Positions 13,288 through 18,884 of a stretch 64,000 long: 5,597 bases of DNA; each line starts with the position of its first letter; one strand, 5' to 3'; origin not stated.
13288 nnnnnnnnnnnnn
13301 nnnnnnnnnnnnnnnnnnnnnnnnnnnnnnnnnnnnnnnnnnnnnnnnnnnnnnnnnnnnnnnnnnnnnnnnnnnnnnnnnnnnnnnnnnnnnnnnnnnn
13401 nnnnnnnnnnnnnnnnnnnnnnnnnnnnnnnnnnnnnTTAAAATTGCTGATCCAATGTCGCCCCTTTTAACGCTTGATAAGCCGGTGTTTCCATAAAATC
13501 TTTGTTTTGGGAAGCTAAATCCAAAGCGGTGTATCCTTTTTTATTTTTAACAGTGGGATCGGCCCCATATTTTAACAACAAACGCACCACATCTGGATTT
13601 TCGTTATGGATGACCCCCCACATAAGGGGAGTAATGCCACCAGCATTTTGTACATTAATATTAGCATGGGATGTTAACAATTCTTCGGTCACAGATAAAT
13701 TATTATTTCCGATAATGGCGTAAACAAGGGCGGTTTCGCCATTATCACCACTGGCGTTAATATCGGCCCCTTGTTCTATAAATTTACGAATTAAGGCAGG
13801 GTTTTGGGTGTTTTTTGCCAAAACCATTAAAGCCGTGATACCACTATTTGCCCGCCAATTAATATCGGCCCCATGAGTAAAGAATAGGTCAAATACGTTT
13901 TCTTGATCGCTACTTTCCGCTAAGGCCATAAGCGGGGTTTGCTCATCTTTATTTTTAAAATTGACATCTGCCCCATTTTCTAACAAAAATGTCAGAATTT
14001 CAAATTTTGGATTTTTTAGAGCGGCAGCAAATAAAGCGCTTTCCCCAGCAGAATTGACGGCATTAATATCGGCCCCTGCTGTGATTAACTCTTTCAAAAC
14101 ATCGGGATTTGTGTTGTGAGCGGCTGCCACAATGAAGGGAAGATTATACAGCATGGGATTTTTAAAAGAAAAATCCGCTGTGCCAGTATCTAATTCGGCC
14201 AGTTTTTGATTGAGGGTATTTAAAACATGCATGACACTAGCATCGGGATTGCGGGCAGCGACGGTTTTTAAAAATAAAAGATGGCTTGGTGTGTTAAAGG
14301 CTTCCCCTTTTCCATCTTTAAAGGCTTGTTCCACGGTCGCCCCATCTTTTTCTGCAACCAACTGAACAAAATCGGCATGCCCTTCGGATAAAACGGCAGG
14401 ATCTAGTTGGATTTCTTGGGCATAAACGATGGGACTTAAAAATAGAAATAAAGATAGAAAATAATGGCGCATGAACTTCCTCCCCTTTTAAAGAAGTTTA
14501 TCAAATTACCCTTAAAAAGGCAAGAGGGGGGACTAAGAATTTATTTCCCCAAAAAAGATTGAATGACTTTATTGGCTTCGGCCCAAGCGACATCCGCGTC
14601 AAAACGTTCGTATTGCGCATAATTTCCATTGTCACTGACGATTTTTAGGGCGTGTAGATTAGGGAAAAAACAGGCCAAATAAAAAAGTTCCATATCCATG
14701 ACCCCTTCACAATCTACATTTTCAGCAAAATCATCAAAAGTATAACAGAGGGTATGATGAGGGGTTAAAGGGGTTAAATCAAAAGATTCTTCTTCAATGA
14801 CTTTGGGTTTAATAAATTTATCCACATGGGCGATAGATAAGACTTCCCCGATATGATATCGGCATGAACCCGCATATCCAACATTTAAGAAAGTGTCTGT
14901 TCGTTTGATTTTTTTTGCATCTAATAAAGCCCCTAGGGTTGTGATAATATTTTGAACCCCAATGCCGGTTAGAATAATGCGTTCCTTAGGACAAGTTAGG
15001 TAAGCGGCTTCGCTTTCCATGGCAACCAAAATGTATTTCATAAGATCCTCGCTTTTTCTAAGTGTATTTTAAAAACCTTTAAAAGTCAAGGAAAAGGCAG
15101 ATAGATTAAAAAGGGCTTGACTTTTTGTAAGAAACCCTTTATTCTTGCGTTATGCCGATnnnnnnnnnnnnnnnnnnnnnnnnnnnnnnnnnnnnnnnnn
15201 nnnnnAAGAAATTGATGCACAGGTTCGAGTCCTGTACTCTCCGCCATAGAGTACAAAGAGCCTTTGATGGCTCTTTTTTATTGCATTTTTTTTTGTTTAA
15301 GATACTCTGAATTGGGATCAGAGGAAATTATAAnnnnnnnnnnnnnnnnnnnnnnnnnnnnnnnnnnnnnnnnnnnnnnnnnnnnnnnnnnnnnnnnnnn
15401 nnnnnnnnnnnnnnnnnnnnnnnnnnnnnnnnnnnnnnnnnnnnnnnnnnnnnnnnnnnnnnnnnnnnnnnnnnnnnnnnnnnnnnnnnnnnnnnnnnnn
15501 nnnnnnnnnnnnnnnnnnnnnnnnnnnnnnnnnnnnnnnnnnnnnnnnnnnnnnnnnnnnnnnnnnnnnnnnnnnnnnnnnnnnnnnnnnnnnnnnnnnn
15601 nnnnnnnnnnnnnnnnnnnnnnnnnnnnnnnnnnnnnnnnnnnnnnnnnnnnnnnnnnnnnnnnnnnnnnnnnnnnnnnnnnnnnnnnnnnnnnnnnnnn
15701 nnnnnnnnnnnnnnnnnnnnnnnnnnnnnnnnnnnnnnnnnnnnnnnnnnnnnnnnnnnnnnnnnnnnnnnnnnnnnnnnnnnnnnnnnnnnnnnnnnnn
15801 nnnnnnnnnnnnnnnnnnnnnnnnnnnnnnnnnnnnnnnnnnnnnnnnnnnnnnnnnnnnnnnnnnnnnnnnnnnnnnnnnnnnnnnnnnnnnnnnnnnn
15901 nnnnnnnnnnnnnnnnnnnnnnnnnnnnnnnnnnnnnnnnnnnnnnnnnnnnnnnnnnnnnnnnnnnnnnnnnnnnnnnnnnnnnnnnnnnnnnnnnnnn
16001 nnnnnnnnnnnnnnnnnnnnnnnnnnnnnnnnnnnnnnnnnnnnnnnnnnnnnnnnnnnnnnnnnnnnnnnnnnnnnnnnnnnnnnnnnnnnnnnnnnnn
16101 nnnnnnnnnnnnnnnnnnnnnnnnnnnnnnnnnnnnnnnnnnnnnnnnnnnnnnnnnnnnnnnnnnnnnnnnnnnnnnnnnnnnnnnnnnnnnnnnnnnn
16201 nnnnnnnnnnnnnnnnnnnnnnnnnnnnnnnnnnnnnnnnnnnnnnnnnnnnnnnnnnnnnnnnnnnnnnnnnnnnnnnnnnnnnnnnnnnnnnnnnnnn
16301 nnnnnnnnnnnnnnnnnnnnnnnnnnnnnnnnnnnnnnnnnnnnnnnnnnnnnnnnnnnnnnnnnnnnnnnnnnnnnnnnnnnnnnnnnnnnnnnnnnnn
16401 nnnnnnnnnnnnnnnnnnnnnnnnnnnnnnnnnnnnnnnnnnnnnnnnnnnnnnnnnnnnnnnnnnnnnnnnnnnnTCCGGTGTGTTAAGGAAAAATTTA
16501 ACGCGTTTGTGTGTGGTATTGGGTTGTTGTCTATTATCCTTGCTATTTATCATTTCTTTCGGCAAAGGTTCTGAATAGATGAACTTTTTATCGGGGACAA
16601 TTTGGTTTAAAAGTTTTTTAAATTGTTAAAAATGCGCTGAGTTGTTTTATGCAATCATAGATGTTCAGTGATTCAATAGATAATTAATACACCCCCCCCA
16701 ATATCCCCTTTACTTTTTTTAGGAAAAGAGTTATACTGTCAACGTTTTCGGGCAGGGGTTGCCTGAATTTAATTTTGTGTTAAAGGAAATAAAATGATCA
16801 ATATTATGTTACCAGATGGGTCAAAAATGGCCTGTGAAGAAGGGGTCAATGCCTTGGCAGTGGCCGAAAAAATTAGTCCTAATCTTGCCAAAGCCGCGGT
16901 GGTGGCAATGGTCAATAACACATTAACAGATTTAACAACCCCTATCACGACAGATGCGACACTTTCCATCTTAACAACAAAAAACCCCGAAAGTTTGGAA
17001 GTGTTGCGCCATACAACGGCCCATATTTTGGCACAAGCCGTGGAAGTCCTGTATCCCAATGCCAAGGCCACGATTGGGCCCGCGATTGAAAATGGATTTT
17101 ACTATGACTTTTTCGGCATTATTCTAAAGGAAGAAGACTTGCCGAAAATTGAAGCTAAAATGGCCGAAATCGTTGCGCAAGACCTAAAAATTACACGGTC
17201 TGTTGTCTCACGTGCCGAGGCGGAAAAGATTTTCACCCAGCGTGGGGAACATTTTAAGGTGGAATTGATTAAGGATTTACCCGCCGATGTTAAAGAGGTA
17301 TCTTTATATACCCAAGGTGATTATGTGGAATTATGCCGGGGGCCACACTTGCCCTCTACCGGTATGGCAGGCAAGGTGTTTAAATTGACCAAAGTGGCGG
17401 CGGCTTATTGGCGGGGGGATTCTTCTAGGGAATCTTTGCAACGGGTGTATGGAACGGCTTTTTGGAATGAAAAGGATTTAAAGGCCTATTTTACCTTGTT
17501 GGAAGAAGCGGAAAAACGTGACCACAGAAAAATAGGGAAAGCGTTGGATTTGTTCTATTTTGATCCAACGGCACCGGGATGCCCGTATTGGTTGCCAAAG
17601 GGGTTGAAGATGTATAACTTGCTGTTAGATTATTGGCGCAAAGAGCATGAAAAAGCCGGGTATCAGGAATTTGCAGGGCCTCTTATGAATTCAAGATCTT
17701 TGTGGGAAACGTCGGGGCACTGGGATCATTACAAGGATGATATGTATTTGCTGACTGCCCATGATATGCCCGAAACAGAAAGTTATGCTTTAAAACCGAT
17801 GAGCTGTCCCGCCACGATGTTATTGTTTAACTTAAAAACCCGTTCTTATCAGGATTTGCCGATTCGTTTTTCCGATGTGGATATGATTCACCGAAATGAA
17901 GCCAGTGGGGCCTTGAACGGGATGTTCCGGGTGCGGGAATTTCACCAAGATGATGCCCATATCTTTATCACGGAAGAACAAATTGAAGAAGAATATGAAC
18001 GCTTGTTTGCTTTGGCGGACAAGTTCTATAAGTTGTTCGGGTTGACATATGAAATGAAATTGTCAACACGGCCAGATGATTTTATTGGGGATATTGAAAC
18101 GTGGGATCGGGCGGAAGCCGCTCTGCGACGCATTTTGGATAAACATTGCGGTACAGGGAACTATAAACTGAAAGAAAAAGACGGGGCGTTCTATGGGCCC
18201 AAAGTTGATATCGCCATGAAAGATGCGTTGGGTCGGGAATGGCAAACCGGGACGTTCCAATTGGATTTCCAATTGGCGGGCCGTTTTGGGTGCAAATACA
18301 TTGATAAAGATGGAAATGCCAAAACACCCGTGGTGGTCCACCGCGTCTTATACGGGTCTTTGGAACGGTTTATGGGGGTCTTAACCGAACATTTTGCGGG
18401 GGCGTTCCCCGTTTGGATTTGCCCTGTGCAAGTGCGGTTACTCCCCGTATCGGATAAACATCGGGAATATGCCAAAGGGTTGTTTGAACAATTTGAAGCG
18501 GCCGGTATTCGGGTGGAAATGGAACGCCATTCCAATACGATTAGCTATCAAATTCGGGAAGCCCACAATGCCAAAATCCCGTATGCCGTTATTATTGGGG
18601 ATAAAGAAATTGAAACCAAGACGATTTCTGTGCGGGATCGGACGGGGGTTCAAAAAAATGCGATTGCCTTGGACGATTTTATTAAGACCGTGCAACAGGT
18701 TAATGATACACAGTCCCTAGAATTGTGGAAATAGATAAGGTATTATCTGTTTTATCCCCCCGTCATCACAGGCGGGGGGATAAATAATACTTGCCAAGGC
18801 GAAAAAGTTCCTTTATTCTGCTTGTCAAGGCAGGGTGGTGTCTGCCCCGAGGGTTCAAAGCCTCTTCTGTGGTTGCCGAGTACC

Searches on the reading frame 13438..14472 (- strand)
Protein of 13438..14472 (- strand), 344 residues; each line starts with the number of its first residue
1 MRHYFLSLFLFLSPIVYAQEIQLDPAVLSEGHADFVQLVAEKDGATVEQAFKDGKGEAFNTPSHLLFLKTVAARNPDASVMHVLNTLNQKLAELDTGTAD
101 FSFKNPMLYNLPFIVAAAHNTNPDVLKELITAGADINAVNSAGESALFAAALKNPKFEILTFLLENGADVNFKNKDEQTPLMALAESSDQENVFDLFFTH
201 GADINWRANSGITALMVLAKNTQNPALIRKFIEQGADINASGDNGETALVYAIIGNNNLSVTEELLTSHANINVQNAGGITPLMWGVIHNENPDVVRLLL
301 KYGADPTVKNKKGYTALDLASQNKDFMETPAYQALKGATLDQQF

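Call 8: search_protein_families(library=pfam, proteins=[window:13438-14472:-])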
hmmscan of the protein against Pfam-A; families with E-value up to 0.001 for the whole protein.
window:13438-14472:- (344 aa): 6 families
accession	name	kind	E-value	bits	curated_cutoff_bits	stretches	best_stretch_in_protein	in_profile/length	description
PF00023.36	Ank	-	1.3e-35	119.8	21.1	2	279-311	2-33/33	Ankyrin repeat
PF12796.13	Ank_2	-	8e-34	116.5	27.3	3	115-205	3-87/90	Ankyrin repeats (3 copies)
PF13637.12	Ank_4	-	4.4e-26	90.8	22.7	4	115-164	2-50/50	Ankyrin repeats (many copies)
PF13857.12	Ank_5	-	6.3e-25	87.4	27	3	288-320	24-56/56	Ankyrin repeats (many copies)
PF13606.12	Ank_3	-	3.6e-24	82.3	22.3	0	279-306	2-28/30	Ankyrin repeat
PF24521.3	Ank_KRIT1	-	6.4e-06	26.4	80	0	275-338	81-143/149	KRIT1 ankyrin-repeats domain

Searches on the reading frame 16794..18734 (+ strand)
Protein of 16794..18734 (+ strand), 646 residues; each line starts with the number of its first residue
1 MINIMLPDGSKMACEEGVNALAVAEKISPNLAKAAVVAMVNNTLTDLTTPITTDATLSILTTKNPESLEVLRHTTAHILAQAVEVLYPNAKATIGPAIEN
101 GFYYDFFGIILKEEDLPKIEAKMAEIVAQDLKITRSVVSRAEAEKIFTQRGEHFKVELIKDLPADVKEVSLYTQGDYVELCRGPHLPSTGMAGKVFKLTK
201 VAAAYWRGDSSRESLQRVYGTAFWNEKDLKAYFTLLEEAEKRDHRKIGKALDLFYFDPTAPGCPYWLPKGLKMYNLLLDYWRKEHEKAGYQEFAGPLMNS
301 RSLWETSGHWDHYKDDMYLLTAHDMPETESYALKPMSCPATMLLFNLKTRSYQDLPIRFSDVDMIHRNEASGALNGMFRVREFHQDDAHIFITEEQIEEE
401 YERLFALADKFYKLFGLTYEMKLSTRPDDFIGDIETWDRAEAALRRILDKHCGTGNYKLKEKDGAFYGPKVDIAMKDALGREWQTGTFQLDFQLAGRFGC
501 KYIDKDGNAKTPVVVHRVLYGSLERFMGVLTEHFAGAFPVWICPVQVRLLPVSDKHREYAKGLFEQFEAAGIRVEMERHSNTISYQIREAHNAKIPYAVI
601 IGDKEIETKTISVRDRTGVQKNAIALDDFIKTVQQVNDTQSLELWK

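Call 8: search_protein_families(library=pfam, proteins=[window:16794-18734:+])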
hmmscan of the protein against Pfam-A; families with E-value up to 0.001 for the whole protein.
window:16794-18734:+ (646 aa): 4 families
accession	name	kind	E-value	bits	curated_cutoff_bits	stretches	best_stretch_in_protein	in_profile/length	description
PF00587.30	tRNA-synt_2b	-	4.7e-44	151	29.3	1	326-534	6-179/179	tRNA synthetase class II core domain (G, H, P, S and T)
PF03129.25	HGTP_anticodon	-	1.3e-22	80.2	21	1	546-635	1-93/94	Anticodon binding domain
PF07973.19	tRNA_SAD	-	1.2e-13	51.2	24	1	169-219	1-44/44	Threonyl and Alanyl tRNA synthetase second additional domain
PF02824.27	TGS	-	9.3e-10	38.9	22.2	1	2-61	1-60/60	TGS domain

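Call 10: find_encoding_contigs(protein=window:16794-18734:+, flank=3000, max_places=10)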
Protein window:16794-18734:+ (646 aa): no gene with exactly this product is on record in the collection.

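Call 13: find_related_loci(query=window:16794-18734:+, collection=genome_contigs, flank=6000)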
Query window:16794-18734:+ (646 aa) in genome_contigs; peptide patterns used: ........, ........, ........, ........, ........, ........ (x = any residue, [..] = any of these).
599 stretches matched a pattern (row limit reached: there are more); 595 encode a relative of the query (tblastn E <= 1e-3); the best 80 are kept; 80 distinct loci.
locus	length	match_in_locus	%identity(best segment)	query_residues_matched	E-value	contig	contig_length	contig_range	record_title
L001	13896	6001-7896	50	1-635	0e+0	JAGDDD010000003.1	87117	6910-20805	MAG: Alphaproteobacteria bacterium isolate RGIG10359 Yak_Rumen.Co__c824683, whole genome shotgun sequence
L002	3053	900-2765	49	2-630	0e+0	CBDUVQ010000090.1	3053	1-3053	MAG TPA_asm: uncultured archaeon isolate SRR21487742_binner13_Refined_61 genome assembly, contig: ERZ26661670.28011, who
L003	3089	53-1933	48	1-635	0e+0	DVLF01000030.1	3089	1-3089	MAG TPA_asm: Candidatus Pelethenecus faecipullorum isolate ChiW17-6978 ChiW17__C35368_L3089_SRR5519631, whole genome sho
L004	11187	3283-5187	48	1-642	0e+0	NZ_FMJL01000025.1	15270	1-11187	Clostridium sp. N3C, whole genome shotgun sequence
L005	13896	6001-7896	49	1-635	0e+0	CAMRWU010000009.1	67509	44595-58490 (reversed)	MAG TPA_asm: uncultured proteobacterium isolate SRR13573577_bin.13_metawrap_v1.3_MAG genome assembly, contig: NODE.322_l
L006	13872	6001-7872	48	1-635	0e+0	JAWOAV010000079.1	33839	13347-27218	MAG: Desulfosalsimonadaceae bacterium isolate BLK2-2.bin.130 k191_2041827, whole genome shotgun sequence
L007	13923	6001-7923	48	1-646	0e+0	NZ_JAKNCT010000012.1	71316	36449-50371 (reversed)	Mesosutterella porci strain oilRF-744-wt-GAM-9 seq12, whole genome shotgun sequence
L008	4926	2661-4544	47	1-634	0e+0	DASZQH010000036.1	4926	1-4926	MAG TPA_asm: Burkholderiales bacterium isolate SMAG_U5992 k141_678098, whole genome shotgun sequence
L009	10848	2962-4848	48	1-635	0e+0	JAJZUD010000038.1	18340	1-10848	MAG: Proteobacteria bacterium isolate SKS4.bin17 NODE_4531_length_18340_cov_2.029539, whole genome shotgun sequence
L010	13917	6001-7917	47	2-642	0e+0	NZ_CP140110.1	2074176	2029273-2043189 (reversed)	Fervidobacterium thailandense strain FC2004 chromosome, complete genome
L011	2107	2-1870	47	8-635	0e+0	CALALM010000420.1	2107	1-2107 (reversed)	MAG TPA_asm: uncultured Centipeda sp. isolate ERR589453_bin.37_CONCOCT_v1.1_MAG genome assembly, contig: ERZ772924.13246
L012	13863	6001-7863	48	2-629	0e+0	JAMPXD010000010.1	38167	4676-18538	MAG: Geobacteraceae bacterium isolate R2F_R2FSRR_metabat.21 R2F_C529, whole genome shotgun sequence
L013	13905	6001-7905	48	2-643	0e+0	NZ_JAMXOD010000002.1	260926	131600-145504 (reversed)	Aequitasia blattaphilus strain PAL113 NODE_2, whole genome shotgun sequence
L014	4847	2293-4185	49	1-637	0e+0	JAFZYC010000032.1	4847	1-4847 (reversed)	MAG: Clostridia bacterium isolate RGIG8203 Water_buffalos_Rumen-3__c540125, whole genome shotgun sequence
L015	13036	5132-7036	47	1-641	0e+0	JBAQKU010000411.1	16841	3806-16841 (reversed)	MAG: Telluria sp. isolate MFD12080_ilm_asm_bin4 k127_67643, whole genome shotgun sequence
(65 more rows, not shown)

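Call 14: find_homologous_proteins(query=window:16794-18734:+, max_evalue=1e-100)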
Query window:16794-18734:+ (646 aa): 8000 proteins with E <= 1e-100 among 8000 candidates; the best 120 are listed.
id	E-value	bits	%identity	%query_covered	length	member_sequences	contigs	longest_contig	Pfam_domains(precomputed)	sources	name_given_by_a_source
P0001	0.0e+0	1490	100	100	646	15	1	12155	PF03129.26,PF02824.28,PF00587.31,PF07973.20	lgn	-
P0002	0.0e+0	1341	88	100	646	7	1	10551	PF03129.26,PF02824.28,PF00587.31,PF07973.20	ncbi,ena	-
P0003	0.0e+0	1339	89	100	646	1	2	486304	PF03129.26,PF02824.28,PF00587.31,PF07973.20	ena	-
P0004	0.0e+0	1330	87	100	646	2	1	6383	PF03129.26,PF02824.28,PF00587.31,PF07973.20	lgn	-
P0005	0.0e+0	1328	88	100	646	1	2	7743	PF03129.26,PF02824.28,PF00587.31,PF07973.20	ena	-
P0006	0.0e+0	1321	88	100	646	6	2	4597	PF03129.26,PF02824.28,PF00587.31,PF07973.20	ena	-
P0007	0.0e+0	1319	88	100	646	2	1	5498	PF03129.26,PF02824.28,PF00587.31,PF07973.20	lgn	-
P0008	0.0e+0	1319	87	100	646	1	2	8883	PF03129.26,PF02824.28,PF00587.31,PF07973.20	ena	-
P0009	0.0e+0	1317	87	100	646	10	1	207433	PF03129.26,PF02824.28,PF00587.31,PF07973.20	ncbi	-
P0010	0.0e+0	1300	86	100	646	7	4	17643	PF03129.26,PF02824.28,PF00587.31,PF07973.20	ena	-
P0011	0.0e+0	1297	86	100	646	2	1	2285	PF03129.26,PF02824.28,PF00587.31,PF07973.20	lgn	-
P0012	0.0e+0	1297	86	100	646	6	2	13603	PF03129.26,PF02824.28,PF00587.31,PF07973.20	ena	-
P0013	0.0e+0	1290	86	100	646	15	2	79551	PF03129.26,PF02824.28,PF00587.31,PF07973.20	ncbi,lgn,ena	-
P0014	0.0e+0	1262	84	100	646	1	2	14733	PF03129.26,PF02824.28,PF00587.31,PF07973.20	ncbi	-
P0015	0.0e+0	1176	79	100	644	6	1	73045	PF03129.26,PF02824.28,PF00587.31,PF07973.20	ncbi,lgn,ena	-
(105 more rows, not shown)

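Call 16: find_encoding_contigs(protein=P0003, flank=4000, max_places=3)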
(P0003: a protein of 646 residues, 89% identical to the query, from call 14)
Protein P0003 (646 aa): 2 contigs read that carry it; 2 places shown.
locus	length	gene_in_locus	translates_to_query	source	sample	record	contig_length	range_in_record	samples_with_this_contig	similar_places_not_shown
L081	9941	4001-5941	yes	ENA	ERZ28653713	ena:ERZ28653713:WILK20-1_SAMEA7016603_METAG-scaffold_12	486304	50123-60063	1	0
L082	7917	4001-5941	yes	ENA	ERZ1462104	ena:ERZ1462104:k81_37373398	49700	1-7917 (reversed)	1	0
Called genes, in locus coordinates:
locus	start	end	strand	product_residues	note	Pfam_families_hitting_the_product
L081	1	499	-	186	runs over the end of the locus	PF04011:LemA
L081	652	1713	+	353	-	PF01116:F_bP_aldolase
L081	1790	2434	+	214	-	PF00834:Ribul_P_3_epim, PF00215:OMPdecase (faint)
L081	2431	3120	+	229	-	PF00072:Response_reg, PF00486:Trans_reg_C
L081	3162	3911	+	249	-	-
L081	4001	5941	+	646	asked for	PF02824:TGS, PF07973:tRNA_SAD, PF00587:tRNA-synt_2b, PF03129:HGTP_anticodon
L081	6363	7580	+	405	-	PF03572:Peptidase_S41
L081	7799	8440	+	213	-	PF27087:LRR_TMOD-LMOD (weak)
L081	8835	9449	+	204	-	PF00440:TetR_N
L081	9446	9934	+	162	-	PF00190:Cupin_1 (weak), PF07883:Cupin_2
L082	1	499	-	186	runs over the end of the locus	PF04011:LemA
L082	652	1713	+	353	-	PF01116:F_bP_aldolase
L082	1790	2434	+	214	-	PF00834:Ribul_P_3_epim, PF00215:OMPdecase (faint)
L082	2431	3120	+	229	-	PF00072:Response_reg, PF00486:Trans_reg_C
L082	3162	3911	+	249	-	-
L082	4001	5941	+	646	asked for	PF02824:TGS, PF07973:tRNA_SAD, PF00587:tRNA-synt_2b, PF03129:HGTP_anticodon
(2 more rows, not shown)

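Call 17: find_encoding_contigs(protein=P0009, flank=4000, max_places=3)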
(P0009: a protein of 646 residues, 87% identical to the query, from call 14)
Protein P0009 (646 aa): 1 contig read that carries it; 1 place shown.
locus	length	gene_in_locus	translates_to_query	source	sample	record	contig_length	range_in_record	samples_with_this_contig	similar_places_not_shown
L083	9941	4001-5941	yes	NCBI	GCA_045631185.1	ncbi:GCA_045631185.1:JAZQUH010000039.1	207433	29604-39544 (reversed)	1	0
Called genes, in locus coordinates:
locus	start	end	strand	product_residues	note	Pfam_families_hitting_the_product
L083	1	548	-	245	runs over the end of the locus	-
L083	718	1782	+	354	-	PF01116:F_bP_aldolase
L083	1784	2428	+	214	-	PF00834:Ribul_P_3_epim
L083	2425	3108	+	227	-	PF00072:Response_reg, PF00486:Trans_reg_C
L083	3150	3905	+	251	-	-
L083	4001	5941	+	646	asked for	PF02824:TGS, PF07973:tRNA_SAD, PF00587:tRNA-synt_2b, PF03129:HGTP_anticodon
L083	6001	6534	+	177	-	-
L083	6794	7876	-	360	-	PF08433:KTI12 (weak), PF13521:AAA_28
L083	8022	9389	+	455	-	-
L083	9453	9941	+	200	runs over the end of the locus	PF01914:MarC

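Call 18: find_encoding_contigs(protein=P0013, flank=4000, max_places=3)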
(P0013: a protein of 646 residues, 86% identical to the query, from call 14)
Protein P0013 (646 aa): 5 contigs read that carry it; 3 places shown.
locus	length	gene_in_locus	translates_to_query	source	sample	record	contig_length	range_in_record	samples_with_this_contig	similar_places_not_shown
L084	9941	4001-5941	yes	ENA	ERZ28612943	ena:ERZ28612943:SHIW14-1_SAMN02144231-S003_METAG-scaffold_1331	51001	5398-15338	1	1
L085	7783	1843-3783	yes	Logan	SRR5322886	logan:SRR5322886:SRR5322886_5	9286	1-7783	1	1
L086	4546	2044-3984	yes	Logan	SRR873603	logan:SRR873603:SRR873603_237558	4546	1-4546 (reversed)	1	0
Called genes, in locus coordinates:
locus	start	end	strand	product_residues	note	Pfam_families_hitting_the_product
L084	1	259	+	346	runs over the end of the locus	-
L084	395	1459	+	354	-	PF01116:F_bP_aldolase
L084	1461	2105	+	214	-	PF00834:Ribul_P_3_epim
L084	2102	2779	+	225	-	PF00072:Response_reg, PF00486:Trans_reg_C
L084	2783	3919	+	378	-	PF01844:HNH (faint), PF14279:HNH_5 (faint)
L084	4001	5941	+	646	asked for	PF02824:TGS (weak), PF07973:tRNA_SAD, PF00587:tRNA-synt_2b, PF03129:HGTP_anticodon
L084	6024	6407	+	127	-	-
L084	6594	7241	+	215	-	PF27087:LRR_TMOD-LMOD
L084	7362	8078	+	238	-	PF04402:SIMPL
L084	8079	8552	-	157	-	-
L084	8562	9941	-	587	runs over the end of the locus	PF01411:tRNA-synt_2c, PF07973:tRNA_SAD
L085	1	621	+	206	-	?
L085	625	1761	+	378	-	PF01844:HNH (faint), PF14279:HNH_5 (faint)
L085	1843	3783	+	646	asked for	PF02824:TGS (weak), PF07973:tRNA_SAD, PF00587:tRNA-synt_2b, PF03129:HGTP_anticodon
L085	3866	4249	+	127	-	-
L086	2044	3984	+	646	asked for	PF02824:TGS (weak), PF07973:tRNA_SAD, PF00587:tRNA-synt_2b, PF03129:HGTP_anticodon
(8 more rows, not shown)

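Call 20: find_encoding_contigs(protein=P0001, flank=6000, max_places=6)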
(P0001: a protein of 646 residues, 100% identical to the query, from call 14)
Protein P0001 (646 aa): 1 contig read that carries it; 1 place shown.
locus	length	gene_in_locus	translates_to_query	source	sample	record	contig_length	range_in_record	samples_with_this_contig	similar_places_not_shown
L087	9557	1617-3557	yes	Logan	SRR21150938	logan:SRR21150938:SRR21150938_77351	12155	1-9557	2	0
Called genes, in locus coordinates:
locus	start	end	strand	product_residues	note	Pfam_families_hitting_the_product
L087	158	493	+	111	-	PF00535:Glycos_transf_2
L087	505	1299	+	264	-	PF04138:GtrA_DPMS_TM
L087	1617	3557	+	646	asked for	PF02824:TGS, PF07973:tRNA_SAD, PF00587:tRNA-synt_2b, PF03129:HGTP_anticodon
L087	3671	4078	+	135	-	-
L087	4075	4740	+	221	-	PF00072:Response_reg, PF00486:Trans_reg_C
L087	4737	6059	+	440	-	PF00512:HisKA (weak), PF02518:HATPase_c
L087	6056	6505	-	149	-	PF04956:TrbC (faint)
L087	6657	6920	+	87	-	PF01649:Ribosomal_S20p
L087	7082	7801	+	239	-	PF00119:ATP-synt_A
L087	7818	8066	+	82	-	PF00137:ATP-synt_C (weak)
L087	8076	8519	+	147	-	PF02326:YMF19, PF00430:ATP-synt_B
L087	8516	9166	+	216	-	-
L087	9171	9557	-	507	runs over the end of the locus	PF13231:PMT_2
